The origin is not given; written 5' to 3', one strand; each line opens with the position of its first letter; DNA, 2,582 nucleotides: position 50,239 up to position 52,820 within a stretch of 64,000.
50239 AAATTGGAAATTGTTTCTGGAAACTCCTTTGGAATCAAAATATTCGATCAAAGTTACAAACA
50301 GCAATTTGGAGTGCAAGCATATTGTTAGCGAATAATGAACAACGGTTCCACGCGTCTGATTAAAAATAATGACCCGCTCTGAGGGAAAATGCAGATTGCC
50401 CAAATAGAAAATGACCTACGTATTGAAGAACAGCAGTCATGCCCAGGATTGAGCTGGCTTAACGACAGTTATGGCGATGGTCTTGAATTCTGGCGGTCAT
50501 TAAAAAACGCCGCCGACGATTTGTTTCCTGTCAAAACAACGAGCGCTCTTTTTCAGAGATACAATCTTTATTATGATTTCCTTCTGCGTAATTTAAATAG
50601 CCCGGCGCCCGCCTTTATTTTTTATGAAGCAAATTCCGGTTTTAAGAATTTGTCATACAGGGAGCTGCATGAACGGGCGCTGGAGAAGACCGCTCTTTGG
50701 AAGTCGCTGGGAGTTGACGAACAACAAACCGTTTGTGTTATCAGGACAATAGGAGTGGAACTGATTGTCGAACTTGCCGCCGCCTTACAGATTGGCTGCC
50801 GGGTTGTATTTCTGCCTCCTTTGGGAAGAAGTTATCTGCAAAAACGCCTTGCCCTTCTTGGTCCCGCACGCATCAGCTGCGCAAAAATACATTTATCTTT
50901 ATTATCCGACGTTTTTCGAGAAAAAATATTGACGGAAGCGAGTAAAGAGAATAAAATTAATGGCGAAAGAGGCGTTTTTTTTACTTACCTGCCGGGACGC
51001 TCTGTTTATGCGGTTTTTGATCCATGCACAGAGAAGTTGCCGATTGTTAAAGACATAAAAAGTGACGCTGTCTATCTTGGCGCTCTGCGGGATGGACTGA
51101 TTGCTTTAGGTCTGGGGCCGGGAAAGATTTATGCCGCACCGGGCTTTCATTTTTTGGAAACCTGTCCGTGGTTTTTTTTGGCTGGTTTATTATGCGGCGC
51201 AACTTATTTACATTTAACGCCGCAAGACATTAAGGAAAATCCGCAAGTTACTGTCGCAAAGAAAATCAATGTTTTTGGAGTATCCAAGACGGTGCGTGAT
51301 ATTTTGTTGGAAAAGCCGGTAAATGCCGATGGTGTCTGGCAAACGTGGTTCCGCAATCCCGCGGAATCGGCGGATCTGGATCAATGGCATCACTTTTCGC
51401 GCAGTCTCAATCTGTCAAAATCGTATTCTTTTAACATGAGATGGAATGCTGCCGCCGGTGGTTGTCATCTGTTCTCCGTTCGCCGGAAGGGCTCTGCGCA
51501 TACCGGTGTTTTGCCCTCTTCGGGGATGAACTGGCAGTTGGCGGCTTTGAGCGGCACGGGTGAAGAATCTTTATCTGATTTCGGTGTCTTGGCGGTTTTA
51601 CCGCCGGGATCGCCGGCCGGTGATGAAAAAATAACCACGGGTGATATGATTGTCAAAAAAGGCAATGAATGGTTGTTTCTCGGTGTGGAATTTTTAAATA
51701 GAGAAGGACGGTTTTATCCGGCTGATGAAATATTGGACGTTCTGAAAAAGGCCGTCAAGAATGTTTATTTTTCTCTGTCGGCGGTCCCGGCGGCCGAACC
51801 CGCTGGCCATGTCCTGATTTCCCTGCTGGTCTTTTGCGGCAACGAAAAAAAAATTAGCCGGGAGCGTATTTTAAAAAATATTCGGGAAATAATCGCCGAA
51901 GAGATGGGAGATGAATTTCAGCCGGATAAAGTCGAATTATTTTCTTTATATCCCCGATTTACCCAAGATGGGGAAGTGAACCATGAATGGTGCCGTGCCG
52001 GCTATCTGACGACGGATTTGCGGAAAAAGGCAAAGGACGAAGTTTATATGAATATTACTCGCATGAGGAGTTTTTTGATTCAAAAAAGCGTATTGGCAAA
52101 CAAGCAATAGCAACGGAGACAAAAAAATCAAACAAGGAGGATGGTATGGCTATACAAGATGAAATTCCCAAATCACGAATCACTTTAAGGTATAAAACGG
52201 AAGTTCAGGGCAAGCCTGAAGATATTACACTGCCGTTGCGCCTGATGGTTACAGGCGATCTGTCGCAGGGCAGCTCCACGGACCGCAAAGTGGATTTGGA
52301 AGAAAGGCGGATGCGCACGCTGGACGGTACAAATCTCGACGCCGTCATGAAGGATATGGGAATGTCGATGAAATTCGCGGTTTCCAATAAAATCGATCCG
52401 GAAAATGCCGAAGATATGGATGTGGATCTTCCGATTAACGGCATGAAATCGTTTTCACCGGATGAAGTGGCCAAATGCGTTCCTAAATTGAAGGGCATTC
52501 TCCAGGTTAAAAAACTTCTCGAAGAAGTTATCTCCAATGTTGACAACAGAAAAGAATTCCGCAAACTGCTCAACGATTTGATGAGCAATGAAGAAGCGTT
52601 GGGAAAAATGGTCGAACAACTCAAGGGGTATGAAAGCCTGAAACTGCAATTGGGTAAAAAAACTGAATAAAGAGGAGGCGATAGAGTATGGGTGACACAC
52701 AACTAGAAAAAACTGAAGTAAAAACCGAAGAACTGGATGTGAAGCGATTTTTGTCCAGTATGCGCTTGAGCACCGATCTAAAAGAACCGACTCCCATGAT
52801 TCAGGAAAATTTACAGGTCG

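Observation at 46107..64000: Complete but architecturally non-canonical type VI secretion locus, possibly an undescribed T6SS variant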

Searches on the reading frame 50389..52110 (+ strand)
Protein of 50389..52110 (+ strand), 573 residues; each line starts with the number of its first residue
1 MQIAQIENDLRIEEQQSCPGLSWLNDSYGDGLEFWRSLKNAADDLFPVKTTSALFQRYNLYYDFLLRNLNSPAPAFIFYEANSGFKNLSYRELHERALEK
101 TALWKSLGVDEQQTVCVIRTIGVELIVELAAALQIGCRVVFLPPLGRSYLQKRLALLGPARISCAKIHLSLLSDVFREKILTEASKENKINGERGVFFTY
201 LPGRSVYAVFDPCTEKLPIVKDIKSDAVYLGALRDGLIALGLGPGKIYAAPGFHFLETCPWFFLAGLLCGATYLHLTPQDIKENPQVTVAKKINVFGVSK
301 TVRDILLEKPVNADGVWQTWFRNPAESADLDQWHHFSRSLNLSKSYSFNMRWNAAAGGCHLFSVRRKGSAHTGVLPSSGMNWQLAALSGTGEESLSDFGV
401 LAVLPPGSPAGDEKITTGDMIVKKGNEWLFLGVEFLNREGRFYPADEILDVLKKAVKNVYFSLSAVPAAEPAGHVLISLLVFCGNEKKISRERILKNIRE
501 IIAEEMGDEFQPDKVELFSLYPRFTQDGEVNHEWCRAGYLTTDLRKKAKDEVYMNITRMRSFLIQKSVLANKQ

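Call 3: search_protein_families(library=pfam, proteins=[window:50389-52110:+], max_evalue=0.01)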
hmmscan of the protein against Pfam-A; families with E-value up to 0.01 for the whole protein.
window:50389-52110:+ (573 aa): 1 family
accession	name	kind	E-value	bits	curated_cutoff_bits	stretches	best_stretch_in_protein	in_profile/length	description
PF00501.34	AMP-binding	-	9.8e-05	21.7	29.9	1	73-144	11-78/384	AMP-binding enzyme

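Call 5: search_protein_families(library=ncbifam, proteins=[window:50389-52110:+], max_evalue=0.01)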
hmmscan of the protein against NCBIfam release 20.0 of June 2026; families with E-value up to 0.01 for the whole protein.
window:50389-52110:+ (573 aa): 3 families
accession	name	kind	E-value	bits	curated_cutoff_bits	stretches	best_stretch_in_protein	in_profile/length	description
NF006539.0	PRK09029.1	equivalog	0.00028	19.9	494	0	86-154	27-95/458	o-succinylbenzoate--CoA ligase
TIGR02188.1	Ac_CoA_lig_AcsA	equivalog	0.0014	17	724.95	1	75-138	74-140/629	acetate--CoA ligase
NF001208.0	PRK00174.1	subfamily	0.0018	16.6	657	1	63-138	82-161/649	acetate--CoA ligase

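Call 80: search_solved_structures(query=A7, max_evalue=0.01, show_alignments=1)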
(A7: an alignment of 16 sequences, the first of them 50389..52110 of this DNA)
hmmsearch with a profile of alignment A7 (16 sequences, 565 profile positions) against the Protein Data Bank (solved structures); distinct sequences matched with E-value up to 0.01: 68 (the best 60 are shown).
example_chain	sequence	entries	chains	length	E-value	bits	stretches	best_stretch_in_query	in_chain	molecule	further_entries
6mfy_A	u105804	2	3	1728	9.2e-11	43.8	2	85-172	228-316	Linear gramicidin synthase subunit A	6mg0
6mfz_A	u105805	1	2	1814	1e-10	43.7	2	85-172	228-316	Linear gramicidin synthase subunit A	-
9be3_A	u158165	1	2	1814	1e-10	43.7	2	85-172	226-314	Linear gramicidin synthase subunit A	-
9be4_A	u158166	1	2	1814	1e-10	43.7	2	85-172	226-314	Linear gramicidin synthase subunit A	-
9meh_A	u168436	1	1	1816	1e-10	43.7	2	85-172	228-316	Linear gramicidin synthase subunit A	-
2p2q_A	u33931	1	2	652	5e-10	41.4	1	63-142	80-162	Acetyl-coenzyme A synthetase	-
2p20_A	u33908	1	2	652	7.6e-10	40.8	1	63-142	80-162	Acetyl-coenzyme A synthetase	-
2p2f_A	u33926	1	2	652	8e-10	40.7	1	63-142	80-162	Acetyl-coenzyme A synthetase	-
2p2m_A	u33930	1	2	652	8.1e-10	40.7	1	63-142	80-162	Acetyl-coenzyme A synthetase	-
5jrh_A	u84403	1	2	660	8.5e-10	40.7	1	63-142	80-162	Acetyl-coenzyme A synthetase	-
1pg3_A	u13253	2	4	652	9.1e-10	40.5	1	63-142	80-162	acetyl-CoA synthetase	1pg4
2p2j_A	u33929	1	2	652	9.7e-10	40.5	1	63-142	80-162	Acetyl-coenzyme A synthetase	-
2p2b_A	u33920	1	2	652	1.6e-09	39.7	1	63-142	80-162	Acetyl-coenzyme A synthetase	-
8rpk_A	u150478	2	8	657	3.8e-07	31.9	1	56-164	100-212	Acetate--CoA ligase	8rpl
7kq6_A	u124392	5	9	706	4.4e-06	28.4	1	62-166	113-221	Acetyl-coenzyme A synthetase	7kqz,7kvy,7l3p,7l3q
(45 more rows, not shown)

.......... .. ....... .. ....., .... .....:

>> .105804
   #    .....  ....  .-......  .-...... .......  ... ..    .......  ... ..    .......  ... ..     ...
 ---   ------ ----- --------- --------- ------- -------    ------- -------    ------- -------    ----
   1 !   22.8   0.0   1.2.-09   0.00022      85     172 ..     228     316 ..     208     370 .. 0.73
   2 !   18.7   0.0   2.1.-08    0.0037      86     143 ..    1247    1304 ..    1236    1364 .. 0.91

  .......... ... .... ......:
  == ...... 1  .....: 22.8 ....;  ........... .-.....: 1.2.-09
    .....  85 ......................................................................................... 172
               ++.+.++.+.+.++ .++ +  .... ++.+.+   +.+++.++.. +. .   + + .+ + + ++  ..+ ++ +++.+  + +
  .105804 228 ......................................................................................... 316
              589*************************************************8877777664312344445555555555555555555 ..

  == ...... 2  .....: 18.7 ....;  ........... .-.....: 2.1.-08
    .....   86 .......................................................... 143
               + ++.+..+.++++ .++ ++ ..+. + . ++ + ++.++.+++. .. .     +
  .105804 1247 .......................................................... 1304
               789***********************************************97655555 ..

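Call 111: search_protein_families(library=phrogs, proteins=[window:50389-52110:+], max_evalue=1)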
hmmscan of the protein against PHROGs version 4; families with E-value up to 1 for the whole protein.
window:50389-52110:+ (573 aa): 1 family
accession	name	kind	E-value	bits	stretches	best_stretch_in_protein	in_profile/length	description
phrog_28622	-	unknown function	0.13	8.9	1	88-155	1571-1635/5652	-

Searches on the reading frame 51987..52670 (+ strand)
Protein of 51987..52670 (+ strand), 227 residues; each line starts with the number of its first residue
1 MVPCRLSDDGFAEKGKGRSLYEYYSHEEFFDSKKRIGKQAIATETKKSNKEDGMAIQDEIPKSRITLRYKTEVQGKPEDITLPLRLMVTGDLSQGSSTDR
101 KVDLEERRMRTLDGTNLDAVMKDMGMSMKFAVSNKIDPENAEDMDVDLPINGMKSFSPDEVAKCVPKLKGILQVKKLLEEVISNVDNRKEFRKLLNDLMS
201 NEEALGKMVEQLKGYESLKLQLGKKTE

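Call 3: search_protein_families(library=pfam, proteins=[window:51987-52670:+], max_evalue=0.01)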
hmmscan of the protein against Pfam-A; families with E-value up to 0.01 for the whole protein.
window:51987-52670:+ (227 aa): 1 family
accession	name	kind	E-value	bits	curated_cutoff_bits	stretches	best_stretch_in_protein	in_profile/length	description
PF05591.17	T6SS_VipA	-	9.6e-40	136.4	24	1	58-212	2-154/155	Type VI secretion system, VipA, VC_A0107 or Hcp2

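Call 5: search_protein_families(library=ncbifam, proteins=[window:51987-52670:+], max_evalue=0.01)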
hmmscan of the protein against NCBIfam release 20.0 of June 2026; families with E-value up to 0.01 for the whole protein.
window:51987-52670:+ (227 aa): 1 family
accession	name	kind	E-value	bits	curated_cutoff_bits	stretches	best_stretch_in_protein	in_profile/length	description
TIGR03358.1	VI_chp_5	equivalog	1.4e-44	151.7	97.25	1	56-212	3-157/160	type VI secretion system contractile sheath small subunit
